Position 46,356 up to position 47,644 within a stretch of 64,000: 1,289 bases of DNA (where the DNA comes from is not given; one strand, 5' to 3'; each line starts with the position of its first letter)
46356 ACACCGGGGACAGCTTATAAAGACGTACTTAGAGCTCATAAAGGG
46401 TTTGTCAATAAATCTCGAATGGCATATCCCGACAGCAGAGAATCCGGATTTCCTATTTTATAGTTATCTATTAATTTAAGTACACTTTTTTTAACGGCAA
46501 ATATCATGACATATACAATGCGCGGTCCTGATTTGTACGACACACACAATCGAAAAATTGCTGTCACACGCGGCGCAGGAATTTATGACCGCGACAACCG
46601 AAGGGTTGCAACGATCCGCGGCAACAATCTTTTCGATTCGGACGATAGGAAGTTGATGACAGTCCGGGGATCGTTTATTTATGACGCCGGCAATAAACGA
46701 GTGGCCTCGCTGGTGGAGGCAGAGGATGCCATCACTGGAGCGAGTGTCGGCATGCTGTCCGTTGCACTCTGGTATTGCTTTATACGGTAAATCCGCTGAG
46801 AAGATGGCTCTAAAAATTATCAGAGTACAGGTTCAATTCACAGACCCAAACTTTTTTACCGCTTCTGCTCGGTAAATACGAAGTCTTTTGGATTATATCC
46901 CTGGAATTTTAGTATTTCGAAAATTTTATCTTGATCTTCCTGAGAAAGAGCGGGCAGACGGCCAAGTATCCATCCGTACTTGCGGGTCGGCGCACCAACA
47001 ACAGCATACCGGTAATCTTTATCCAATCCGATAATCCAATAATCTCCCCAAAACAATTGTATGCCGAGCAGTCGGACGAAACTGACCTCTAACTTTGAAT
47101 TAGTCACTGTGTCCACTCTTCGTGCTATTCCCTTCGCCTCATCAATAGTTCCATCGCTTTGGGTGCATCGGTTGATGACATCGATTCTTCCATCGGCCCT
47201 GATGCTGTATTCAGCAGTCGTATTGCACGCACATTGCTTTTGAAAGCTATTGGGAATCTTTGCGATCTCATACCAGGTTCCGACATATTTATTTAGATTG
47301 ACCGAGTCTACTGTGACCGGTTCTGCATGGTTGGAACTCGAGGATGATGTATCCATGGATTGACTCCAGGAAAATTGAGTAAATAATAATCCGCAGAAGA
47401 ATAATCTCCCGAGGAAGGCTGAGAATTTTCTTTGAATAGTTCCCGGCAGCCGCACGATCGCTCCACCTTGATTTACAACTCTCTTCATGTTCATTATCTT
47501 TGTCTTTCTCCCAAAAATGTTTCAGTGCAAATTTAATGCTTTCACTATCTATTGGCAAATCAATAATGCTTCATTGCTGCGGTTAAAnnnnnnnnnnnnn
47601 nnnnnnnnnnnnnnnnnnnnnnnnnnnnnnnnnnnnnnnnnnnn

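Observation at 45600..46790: Gene-poor ~900-bp region with near-consensus promoter, ~450-nt untranslated leader or sRNA, a 48-aa ORF and a four-repeat mini-protein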

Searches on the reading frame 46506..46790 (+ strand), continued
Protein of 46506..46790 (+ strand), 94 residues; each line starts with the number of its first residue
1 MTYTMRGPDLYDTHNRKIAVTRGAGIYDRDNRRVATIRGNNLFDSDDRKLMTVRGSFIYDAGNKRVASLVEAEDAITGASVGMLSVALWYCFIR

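Call 75: find_encoding_contigs(protein=P0036, flank=3000, max_places=5)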
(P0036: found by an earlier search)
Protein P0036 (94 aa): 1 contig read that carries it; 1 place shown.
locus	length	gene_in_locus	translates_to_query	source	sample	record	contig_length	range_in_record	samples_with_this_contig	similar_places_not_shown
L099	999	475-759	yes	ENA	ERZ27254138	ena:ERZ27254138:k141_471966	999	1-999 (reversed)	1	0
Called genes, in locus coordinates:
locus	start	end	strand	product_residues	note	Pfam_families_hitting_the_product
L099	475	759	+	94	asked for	PF21785:Bflower_2 (weak)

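Call 76: find_encoding_contigs(protein=P0032, flank=1500, max_places=10)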
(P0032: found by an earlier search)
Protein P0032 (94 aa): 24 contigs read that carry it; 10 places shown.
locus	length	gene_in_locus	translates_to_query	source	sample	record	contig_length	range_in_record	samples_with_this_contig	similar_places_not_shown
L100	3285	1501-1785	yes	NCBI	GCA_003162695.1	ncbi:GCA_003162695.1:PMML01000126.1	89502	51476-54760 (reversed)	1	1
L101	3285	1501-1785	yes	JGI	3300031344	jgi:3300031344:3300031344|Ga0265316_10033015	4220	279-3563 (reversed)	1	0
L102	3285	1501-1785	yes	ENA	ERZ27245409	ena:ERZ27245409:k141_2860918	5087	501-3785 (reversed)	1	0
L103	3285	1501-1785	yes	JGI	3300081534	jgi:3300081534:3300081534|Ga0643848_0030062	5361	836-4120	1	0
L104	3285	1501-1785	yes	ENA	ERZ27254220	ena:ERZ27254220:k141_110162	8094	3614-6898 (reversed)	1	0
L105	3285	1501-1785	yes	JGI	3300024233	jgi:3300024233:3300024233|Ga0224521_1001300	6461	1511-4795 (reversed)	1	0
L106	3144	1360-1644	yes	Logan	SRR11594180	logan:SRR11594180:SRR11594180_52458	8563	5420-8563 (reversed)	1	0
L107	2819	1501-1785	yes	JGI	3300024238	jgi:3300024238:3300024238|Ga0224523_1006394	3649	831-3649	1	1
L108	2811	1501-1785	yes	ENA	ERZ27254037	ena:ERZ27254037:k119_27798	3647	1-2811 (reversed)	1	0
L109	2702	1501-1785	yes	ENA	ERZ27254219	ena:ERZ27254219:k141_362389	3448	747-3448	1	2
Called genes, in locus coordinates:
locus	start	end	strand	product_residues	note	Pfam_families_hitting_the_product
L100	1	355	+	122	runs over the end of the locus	PF08327:AHSA1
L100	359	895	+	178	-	PF10604:Polyketide_cyc2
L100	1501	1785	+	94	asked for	PF21785:Bflower_2 (weak), PF21784:Bflower (weak)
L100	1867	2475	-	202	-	PF08212:Lipocalin_2, PF00061:Lipocalin (weak)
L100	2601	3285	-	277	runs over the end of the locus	PF02900:LigB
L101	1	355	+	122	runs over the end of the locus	PF08327:AHSA1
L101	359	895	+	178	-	PF10604:Polyketide_cyc2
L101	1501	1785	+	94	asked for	PF21785:Bflower_2 (weak), PF21784:Bflower (weak)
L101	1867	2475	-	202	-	PF08212:Lipocalin_2, PF00061:Lipocalin (weak)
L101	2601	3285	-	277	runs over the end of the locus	PF02900:LigB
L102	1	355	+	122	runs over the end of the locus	PF08327:AHSA1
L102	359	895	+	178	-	PF10604:Polyketide_cyc2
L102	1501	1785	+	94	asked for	PF21785:Bflower_2 (weak), PF21784:Bflower (weak)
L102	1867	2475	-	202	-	PF08212:Lipocalin_2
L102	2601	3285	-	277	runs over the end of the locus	PF02900:LigB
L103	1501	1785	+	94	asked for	PF21785:Bflower_2 (weak), PF21784:Bflower (weak)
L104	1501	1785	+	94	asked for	PF21785:Bflower_2 (weak), PF21784:Bflower (weak)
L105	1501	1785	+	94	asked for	PF21785:Bflower_2 (weak), PF21784:Bflower (weak)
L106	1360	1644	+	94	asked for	PF21785:Bflower_2 (weak), PF21784:Bflower (weak)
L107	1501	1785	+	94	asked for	PF21785:Bflower_2 (weak), PF21784:Bflower (weak)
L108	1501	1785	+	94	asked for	PF21785:Bflower_2 (weak), PF21784:Bflower (weak)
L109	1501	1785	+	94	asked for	PF21785:Bflower_2 (weak), PF21784:Bflower (weak)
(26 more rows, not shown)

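Call 81: search_protein_families(library=padloc, proteins=[window:46506-46787:+], max_evalue=0.1)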
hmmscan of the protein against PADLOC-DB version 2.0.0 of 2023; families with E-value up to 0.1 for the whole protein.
window:46506-46787:+ (94 aa): 0 families

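Call 82: search_protein_families(library=phrogs, proteins=[window:46506-46787:+], max_evalue=0.1)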
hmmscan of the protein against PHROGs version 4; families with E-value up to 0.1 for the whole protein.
window:46506-46787:+ (94 aa): 0 families

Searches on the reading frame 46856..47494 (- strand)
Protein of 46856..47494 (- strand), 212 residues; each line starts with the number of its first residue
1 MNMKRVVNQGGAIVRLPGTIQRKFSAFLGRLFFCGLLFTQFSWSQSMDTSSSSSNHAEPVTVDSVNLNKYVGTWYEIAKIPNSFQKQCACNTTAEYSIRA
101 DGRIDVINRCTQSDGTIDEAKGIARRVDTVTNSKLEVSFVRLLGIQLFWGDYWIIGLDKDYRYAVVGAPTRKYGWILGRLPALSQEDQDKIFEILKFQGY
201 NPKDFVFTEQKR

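Call 4: search_protein_families(library=pfam, proteins=[window:46856-47494:-], max_evalue=1)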
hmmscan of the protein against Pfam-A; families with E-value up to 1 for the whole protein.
window:46856-47494:- (212 aa): 2 families
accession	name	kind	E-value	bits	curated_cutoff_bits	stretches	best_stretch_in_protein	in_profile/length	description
PF08212.18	Lipocalin_2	-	4.1e-44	150.5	24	1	65-210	1-146/146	Lipocalin-like domain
PF00061.29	Lipocalin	-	0.00031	21.4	23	1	71-211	1-144/145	Lipocalin / cytosolic fatty-acid binding protein family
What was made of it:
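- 46856..47494 (-): Blc-type lipocalin gene, convergent with the flower gene and syntenic with it in every leader-bearing lineage. It is the right boundary. PF08212 scores 150.5 bits (call 4).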

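Call 5: search_protein_families(library=ncbifam, proteins=[window:46856-47494:-], max_evalue=1)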
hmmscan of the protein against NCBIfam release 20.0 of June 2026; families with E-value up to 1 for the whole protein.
window:46856-47494:- (212 aa): 1 family
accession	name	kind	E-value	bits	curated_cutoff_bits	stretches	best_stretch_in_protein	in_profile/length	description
NF007786.1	PRK10477.1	subfamily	8.5e-30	103.7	267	1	60-211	29-175/176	outer membrane lipoprotein Blc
